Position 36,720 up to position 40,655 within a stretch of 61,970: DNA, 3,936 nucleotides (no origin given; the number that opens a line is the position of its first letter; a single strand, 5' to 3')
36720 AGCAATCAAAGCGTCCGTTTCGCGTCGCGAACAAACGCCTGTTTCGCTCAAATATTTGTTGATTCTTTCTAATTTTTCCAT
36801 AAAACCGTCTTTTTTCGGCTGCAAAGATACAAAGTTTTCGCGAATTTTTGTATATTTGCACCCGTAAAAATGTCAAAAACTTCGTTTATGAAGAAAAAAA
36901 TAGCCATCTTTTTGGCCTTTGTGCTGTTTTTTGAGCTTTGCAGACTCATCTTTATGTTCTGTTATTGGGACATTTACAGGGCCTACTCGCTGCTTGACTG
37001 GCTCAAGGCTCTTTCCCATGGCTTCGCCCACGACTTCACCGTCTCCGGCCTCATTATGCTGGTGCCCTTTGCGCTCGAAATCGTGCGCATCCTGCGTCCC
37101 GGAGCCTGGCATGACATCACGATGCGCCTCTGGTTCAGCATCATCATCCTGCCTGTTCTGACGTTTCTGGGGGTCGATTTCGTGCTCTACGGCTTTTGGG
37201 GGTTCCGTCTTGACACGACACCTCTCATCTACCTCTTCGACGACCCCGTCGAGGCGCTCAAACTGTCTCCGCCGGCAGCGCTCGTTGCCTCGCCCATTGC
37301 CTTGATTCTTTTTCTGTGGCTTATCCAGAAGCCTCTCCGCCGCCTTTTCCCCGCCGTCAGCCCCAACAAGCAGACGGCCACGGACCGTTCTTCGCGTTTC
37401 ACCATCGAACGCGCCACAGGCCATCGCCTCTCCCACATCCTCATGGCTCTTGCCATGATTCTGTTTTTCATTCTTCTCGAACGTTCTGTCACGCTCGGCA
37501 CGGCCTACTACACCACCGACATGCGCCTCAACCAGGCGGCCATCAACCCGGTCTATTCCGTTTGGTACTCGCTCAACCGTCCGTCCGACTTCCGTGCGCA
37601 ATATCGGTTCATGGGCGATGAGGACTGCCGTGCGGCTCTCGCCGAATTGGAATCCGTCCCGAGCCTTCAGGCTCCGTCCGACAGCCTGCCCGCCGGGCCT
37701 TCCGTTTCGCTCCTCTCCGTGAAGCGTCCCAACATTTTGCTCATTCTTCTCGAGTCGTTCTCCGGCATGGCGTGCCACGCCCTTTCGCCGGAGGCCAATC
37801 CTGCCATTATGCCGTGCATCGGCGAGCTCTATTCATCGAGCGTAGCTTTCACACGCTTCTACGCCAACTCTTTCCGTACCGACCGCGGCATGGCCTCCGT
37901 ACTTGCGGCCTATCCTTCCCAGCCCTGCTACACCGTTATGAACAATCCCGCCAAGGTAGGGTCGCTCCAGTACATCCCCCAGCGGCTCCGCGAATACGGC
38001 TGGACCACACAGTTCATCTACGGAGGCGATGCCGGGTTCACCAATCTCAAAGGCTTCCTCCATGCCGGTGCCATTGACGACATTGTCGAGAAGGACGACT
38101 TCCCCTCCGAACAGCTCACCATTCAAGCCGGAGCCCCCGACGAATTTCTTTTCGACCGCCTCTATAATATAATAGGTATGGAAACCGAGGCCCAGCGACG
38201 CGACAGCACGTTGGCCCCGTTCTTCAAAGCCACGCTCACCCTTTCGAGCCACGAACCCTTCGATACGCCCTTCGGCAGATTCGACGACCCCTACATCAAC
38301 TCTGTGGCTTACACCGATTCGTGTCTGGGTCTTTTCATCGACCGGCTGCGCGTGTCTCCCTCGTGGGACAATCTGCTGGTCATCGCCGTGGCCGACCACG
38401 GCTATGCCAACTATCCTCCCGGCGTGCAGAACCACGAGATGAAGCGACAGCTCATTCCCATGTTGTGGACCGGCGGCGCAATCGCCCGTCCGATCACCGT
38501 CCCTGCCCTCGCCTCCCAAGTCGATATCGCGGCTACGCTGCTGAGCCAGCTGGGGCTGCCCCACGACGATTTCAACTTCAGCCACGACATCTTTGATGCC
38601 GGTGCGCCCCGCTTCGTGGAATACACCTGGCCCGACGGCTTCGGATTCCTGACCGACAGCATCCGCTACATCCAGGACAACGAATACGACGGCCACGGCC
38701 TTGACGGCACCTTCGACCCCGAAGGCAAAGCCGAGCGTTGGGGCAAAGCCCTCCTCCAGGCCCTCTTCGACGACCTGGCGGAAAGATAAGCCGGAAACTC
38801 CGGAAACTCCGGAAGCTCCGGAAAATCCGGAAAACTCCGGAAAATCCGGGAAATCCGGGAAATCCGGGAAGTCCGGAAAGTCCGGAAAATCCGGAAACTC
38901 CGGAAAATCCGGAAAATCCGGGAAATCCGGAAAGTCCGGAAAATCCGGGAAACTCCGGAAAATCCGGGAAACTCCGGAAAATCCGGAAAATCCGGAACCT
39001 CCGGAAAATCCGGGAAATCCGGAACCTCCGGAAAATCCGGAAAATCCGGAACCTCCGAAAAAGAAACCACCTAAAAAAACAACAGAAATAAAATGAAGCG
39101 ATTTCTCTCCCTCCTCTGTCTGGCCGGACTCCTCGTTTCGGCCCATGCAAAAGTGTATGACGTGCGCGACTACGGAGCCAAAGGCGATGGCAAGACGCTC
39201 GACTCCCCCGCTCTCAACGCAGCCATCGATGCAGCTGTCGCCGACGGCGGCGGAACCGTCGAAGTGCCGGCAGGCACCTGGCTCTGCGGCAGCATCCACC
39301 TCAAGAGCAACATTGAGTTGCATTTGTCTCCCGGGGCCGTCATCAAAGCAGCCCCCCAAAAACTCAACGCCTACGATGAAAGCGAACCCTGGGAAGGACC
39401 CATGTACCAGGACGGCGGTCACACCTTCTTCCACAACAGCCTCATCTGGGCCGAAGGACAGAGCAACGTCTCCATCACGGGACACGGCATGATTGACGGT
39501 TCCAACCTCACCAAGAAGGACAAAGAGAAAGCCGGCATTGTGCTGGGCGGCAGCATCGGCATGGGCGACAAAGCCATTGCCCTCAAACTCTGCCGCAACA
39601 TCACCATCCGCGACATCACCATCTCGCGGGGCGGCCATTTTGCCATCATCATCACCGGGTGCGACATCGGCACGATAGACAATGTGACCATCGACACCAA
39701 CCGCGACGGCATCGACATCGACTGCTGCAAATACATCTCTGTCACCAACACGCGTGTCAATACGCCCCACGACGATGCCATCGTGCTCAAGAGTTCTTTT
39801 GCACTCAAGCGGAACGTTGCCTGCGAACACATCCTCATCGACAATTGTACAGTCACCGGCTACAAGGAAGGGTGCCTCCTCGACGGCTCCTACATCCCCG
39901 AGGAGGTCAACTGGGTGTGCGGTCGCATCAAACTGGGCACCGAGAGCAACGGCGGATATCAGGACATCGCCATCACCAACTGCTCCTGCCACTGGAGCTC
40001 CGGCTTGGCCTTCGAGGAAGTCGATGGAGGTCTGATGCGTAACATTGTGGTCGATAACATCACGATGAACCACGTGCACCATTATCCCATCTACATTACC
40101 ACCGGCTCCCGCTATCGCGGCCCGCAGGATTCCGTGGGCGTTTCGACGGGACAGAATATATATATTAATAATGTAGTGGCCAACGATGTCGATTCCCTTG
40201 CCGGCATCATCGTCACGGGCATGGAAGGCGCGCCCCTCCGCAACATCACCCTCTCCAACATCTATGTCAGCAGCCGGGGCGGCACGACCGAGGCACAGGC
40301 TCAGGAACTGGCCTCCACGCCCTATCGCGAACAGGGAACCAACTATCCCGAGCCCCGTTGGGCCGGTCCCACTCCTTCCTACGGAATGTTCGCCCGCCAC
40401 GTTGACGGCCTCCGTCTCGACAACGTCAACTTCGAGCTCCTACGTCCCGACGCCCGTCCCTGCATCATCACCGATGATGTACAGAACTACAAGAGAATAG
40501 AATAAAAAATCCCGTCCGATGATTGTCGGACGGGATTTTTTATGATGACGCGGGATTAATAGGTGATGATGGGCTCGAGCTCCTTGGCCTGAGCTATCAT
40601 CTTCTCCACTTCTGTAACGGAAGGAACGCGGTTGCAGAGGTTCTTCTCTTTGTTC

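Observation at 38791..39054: Founding example of a TCCGGA-centred 9/10-bp tandem repeat family present at six loci in this window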

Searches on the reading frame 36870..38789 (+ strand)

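Call 10: search_protein_families(library=pfam, proteins=[window:36870-38789:+])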
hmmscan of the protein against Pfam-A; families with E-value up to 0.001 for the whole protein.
window:36870-38789:+ (639 aa): 1 family
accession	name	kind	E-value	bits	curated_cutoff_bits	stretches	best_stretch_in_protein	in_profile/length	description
PF00884.28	Sulfatase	-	3.3e-27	96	25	1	287-562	1-300/301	Sulfatase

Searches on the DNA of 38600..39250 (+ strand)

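Call 81: search_rna_families(source=window, start=38700, end=39150, threshold=evalue, max_evalue=1)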
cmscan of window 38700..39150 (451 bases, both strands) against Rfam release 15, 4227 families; matches with E-value up to 1: 21.
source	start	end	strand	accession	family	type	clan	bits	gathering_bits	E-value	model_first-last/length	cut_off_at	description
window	38791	39022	+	RF02576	tsr1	Gene; sRNA;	-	40.1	235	4.3e-09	102-378/657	no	tsr1 small RNA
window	38889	39006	-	RF03927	MIR538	Gene; miRNA;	-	33.3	100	3.5e-05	1-160/160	no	MIR538 microRNA precursor family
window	38836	39032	+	RF01703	Dictyoglomi-1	Gene; sRNA;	-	30.4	150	6.7e-05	1-236/236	no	Dictyoglomi-1 RNA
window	38917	39023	-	RF03414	mir-670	Gene; miRNA;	-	26.6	95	0.0079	1-90/90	no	mir-670 microRNA precursor family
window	38975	39057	-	RF03906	mir-3199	Gene; miRNA;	-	24.1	100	0.066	1-87/87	no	mir-3199 microRNA precursor family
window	38852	38995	+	RF03068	RT-3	Gene; sRNA;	-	22.9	40.5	0.0019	1-148/148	no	RT-3 RNA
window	38784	38865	-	RF03414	mir-670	Gene; miRNA;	-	22.8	95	0.074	1-90/90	no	mir-670 microRNA precursor family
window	38876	38954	-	RF02326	TtnuHACA19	Gene; snRNA; snoRNA; HACA-box;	-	21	100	0.71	1-121/121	no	Tetrahymena snoRNA TtnuHACA19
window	38935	39005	-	RF03820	mir-5429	Gene; miRNA;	-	20.3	80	0.22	1-83/83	no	mir-5429 microRNA precursor family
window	38951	39007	-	RF03501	mir-3140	Gene; miRNA;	-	20.2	93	0.27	1-90/90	no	mir-3140 microRNA precursor family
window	38799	38848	-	RF03217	mir-3167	Gene; miRNA;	-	19.2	86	0.85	1-59/59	no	mir-3167 microRNA precursor family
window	38799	38904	-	RF03820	mir-5429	Gene; miRNA;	-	19.1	80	0.46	1-83/83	no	mir-5429 microRNA precursor family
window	38800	38908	+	RF00195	RsmY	Gene; sRNA;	CL00106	18.9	57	0.017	1-121/121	no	RsmY RNA family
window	38868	38991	+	RF00050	FMN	Cis-reg; riboswitch;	-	18.9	66.2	0.05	1-138/138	no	FMN riboswitch aptamer (RFN element)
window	38766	38886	+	RF02615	BSR0626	Gene; sRNA;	-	18.6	155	0.63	1-128/128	no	Brucella sRNA 0626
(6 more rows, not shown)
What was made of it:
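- On Any Rfam RNA family: RsmY scores 18.9 against 57 (call 81).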

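Call 82: search_dna_similar(query=window:38600-39250:+, collection=plasmids, mode=distant, max_rows=8)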
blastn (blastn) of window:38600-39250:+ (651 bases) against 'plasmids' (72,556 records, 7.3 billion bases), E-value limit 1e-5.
No match.
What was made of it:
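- Tried and rejected: No match (call 82).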

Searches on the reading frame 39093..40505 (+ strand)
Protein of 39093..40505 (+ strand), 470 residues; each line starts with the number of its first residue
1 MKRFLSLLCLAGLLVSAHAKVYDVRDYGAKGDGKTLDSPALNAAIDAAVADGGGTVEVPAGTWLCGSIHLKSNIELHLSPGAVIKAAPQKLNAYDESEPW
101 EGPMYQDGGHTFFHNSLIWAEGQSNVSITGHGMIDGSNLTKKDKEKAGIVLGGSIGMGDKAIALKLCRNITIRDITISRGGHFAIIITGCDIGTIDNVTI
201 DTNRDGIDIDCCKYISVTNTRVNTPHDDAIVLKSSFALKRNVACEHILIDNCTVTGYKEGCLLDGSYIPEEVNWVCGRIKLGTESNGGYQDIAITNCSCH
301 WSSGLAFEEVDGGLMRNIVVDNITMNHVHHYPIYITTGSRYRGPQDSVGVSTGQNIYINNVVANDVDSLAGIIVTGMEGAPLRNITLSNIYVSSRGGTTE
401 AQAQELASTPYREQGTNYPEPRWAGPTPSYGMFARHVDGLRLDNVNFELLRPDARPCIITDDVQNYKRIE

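Call 10: search_protein_families(library=pfam, proteins=[window:39093-40505:+])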
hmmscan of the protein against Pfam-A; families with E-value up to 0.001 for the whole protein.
window:39093-40505:+ (470 aa): 4 families
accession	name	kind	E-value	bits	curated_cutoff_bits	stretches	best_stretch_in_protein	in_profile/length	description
PF12708.12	Pect-lyase_RHGA_epim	-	1.8e-14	54.5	27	1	23-254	3-210/213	Rhamnogalacturonase A/epimerase, pectate lyase-like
PF00295.23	Glyco_hydro_28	-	3.5e-12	46.5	22.9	1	117-236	52-172/324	Glycosyl hydrolases family 28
PF13229.12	Beta_helix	-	5.2e-08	33.1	25.9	1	122-264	22-145/158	Right handed beta helix region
PF05048.19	NosD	-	0.00013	21.9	23.6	1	116-244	17-142/212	Periplasmic copper-binding protein (NosD)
